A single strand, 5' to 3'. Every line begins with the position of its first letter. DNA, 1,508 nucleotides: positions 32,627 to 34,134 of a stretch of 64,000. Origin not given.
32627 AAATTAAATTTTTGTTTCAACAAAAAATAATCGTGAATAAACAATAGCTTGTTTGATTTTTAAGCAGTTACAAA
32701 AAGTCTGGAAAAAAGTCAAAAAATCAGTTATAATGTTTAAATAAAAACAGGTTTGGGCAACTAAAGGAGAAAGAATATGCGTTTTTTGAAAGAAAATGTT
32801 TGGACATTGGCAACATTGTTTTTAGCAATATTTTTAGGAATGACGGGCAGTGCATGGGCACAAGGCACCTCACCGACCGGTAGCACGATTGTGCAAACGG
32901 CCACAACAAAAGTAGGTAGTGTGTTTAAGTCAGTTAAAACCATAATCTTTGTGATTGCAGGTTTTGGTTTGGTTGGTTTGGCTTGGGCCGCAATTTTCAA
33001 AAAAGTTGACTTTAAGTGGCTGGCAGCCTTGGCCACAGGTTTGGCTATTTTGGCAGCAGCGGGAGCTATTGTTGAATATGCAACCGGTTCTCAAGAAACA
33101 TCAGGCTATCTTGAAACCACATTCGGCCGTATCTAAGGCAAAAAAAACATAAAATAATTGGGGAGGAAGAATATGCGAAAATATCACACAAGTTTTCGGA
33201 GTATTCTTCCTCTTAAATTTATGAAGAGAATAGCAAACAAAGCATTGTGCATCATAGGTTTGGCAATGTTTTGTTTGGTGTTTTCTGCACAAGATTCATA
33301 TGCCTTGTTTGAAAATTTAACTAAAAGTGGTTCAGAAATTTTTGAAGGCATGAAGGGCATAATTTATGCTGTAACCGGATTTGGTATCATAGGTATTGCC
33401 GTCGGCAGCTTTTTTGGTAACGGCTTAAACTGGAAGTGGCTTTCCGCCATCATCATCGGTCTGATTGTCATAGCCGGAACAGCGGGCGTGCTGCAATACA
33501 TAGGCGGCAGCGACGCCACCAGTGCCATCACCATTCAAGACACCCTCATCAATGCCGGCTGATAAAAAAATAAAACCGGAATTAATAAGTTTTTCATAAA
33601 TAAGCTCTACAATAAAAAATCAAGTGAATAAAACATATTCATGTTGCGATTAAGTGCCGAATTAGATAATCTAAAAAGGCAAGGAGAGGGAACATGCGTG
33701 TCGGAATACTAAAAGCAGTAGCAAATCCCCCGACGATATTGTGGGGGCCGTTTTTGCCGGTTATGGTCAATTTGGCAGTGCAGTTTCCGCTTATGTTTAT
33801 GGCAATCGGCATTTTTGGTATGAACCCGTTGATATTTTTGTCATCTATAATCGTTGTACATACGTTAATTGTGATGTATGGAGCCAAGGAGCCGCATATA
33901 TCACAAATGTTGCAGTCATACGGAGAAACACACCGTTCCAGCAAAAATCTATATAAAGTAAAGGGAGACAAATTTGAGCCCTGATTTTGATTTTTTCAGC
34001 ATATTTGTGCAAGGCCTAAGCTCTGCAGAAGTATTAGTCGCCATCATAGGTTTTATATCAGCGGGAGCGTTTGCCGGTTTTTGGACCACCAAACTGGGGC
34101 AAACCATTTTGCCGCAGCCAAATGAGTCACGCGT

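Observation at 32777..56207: Single ~23-kb VirB-type T4SS operon combining Rickettsiales-like signatures with novel content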

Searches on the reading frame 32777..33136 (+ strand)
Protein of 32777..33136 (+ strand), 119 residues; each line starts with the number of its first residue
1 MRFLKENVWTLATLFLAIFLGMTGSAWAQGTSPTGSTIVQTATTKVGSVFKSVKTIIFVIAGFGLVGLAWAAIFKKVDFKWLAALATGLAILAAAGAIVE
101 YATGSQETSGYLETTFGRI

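Call 4: search_protein_families(library=pfam, proteins=[window:32777-33136:+], max_evalue=0.01)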
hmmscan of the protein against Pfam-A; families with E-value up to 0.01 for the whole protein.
window:32777-33136:+ (119 aa): 2 families
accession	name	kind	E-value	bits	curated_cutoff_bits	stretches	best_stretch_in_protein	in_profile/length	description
PF04956.18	TrbC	-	1e-07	32.5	27.9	1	5-101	7-97/98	TrbC/VIRB2 pilin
PF13572.11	DUF4134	-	0.0017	19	26.5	1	15-67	3-53/93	Domain of unknown function (DUF4134)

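Call 9: search_protein_families(library=ncbifam, proteins=[window:32777-33136:+], max_evalue=0.01)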
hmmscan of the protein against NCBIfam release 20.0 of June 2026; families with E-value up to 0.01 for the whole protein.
window:32777-33136:+ (119 aa): 0 families

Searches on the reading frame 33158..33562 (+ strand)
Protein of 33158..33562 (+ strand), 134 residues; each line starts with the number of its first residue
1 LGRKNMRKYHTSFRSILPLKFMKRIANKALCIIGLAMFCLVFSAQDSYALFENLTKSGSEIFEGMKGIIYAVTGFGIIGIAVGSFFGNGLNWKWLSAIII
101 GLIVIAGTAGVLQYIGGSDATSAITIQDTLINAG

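Call 4: search_protein_families(library=pfam, proteins=[window:33158-33562:+], max_evalue=0.01)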
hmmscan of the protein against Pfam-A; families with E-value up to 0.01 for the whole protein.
window:33158-33562:+ (134 aa): 1 family
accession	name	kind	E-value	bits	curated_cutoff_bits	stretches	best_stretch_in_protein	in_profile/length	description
PF04956.18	TrbC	-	1.8e-05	25.3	27.9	1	24-113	6-96/98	TrbC/VIRB2 pilin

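Call 9: search_protein_families(library=ncbifam, proteins=[window:33158-33562:+], max_evalue=0.01)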
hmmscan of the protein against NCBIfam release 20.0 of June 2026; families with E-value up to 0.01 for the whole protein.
window:33158-33562:+ (134 aa): 0 families

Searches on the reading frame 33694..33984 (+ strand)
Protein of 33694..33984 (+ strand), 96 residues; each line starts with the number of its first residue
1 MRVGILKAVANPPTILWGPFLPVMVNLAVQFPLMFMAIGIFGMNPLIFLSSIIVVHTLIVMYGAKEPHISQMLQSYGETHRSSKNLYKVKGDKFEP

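Call 4: search_protein_families(library=pfam, proteins=[window:33694-33984:+], max_evalue=0.01)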
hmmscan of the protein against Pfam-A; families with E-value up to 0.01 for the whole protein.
window:33694-33984:+ (96 aa): 1 family
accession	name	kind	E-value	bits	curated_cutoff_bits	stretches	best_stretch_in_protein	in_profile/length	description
PF05101.18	VirB3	-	0.0036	18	23.9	1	5-79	5-73/84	Type IV secretory pathway, VirB3-like protein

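Call 9: search_protein_families(library=ncbifam, proteins=[window:33694-33984:+], max_evalue=0.01)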
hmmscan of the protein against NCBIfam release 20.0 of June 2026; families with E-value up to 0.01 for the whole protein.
window:33694-33984:+ (96 aa): 0 families
